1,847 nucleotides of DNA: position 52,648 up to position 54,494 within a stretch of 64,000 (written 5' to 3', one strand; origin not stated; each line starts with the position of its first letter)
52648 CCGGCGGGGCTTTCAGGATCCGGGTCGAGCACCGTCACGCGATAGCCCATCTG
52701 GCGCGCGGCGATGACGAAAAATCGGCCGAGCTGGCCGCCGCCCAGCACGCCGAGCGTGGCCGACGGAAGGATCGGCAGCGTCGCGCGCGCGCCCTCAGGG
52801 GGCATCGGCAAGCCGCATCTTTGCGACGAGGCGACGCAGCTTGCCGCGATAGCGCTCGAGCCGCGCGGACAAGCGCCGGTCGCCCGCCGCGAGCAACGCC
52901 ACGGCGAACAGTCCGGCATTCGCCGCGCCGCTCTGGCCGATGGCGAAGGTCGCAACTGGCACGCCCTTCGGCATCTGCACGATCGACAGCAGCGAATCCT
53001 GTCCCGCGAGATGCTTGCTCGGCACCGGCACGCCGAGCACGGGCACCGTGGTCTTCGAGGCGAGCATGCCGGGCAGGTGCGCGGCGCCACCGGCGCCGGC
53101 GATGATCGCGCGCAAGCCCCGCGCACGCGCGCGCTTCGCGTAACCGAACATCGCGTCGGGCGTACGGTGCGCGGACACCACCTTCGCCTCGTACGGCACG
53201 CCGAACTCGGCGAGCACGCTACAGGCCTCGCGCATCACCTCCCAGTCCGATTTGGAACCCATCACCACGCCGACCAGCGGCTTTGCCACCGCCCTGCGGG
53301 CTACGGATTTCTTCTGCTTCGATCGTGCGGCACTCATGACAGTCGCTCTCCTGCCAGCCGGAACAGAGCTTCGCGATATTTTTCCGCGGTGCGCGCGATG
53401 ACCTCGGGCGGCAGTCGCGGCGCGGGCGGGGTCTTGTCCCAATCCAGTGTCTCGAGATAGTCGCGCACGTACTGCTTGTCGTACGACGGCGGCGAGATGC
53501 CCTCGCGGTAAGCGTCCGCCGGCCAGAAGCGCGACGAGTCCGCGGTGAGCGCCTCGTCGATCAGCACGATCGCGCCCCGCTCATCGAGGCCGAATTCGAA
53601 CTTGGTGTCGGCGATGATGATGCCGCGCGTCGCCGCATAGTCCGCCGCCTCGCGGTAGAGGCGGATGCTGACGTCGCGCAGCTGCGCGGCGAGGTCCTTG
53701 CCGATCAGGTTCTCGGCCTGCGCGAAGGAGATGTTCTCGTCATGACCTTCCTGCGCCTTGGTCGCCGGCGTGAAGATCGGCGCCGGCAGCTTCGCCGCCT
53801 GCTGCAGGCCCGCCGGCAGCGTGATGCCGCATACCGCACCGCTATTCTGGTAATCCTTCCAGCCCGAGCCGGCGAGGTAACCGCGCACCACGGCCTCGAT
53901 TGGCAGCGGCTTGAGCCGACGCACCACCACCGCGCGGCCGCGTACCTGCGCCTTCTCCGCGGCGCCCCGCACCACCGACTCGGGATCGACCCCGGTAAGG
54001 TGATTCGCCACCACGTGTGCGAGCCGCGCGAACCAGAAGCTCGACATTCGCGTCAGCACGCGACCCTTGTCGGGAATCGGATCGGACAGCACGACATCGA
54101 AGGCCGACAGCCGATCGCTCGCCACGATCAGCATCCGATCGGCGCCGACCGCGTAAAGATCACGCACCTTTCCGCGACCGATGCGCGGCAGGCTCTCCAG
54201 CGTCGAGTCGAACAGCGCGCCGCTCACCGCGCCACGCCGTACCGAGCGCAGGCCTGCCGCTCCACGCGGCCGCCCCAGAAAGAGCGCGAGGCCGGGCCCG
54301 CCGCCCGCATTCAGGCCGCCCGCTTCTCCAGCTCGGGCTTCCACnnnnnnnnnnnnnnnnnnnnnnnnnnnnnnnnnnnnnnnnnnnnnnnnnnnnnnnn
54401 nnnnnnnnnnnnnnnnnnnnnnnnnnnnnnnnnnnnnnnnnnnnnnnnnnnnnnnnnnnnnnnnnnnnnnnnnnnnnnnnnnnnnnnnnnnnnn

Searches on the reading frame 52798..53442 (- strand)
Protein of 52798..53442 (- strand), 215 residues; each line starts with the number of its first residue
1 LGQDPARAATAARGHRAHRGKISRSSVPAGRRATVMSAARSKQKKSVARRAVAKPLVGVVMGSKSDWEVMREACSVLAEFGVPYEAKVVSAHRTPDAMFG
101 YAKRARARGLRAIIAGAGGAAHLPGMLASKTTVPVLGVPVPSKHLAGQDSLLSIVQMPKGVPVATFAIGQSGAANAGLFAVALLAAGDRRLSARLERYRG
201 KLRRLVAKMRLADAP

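Call 60: search_protein_families(library=pfam, proteins=[window:52798-53442:-], max_evalue=0.01)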
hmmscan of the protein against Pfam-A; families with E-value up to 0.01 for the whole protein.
window:52798-53442:- (215 aa): 1 family
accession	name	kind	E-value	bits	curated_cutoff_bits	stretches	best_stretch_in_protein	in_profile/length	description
PF00731.26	AIRC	-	2.3e-62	209.3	30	1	57-202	2-145/148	AIR carboxylase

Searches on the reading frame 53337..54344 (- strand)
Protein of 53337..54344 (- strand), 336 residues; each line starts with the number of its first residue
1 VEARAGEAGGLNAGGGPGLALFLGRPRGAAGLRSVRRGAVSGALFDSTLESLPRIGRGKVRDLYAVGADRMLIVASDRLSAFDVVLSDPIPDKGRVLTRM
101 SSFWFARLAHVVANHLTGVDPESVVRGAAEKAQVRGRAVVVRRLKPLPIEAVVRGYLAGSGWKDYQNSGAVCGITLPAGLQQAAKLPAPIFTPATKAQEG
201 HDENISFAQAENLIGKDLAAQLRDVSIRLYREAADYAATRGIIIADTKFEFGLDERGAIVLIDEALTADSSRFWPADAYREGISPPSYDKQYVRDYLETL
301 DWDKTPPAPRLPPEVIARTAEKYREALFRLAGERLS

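Call 60: search_protein_families(library=pfam, proteins=[window:53337-54344:-], max_evalue=0.01)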
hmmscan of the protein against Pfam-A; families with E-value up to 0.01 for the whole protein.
window:53337-54344:- (336 aa): 1 family
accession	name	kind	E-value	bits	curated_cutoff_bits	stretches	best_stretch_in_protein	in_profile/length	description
PF01259.24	SAICAR_synt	-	1.5e-74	251.1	20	1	56-305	3-229/233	SAICAR synthetase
